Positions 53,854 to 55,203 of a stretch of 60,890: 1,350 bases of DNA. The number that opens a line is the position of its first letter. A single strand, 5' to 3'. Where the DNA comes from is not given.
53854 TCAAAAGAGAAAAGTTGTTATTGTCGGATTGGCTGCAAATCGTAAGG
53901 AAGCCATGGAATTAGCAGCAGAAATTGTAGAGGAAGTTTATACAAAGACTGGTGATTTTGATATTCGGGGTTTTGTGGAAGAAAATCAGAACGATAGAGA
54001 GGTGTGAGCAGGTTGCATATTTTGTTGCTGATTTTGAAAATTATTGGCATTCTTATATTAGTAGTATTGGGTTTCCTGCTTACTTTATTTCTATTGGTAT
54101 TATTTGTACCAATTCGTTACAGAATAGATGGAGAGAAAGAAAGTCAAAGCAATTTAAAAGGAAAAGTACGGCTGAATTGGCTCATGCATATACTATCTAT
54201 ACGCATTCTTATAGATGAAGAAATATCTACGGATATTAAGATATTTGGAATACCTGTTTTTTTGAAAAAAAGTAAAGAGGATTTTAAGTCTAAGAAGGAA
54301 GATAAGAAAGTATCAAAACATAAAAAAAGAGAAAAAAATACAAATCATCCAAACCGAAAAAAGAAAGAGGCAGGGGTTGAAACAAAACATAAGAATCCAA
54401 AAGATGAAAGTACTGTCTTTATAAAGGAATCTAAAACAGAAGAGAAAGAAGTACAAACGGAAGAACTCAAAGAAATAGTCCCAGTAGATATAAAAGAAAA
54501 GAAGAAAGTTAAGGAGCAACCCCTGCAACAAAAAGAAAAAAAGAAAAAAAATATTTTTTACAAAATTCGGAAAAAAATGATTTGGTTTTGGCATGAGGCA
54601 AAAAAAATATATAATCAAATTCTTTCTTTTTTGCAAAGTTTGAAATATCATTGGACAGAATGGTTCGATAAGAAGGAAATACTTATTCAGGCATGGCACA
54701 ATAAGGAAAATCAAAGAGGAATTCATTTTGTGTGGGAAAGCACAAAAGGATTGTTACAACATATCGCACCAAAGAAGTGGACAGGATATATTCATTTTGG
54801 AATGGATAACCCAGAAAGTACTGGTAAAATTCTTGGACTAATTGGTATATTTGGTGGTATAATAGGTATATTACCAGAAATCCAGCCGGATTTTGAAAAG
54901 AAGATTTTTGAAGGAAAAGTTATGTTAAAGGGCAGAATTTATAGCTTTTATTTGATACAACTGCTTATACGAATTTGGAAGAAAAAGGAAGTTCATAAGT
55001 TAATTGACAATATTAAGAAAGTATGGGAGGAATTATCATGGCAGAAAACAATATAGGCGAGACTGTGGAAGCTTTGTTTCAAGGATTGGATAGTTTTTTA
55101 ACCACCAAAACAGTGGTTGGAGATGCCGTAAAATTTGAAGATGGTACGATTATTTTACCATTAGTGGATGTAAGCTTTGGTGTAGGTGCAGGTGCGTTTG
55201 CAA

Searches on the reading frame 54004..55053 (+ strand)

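Call 6: search_protein_families(library=pfam, proteins=[window:54004-55053:+], max_evalue=0.01)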
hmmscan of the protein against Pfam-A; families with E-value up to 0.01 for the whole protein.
window:54004-55053:+ (350 aa): 1 family
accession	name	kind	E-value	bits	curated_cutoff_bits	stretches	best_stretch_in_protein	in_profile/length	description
PF11167.13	DUF2953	-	0.00012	22.6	22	1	264-304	2-53/53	Protein of unknown function (DUF2953)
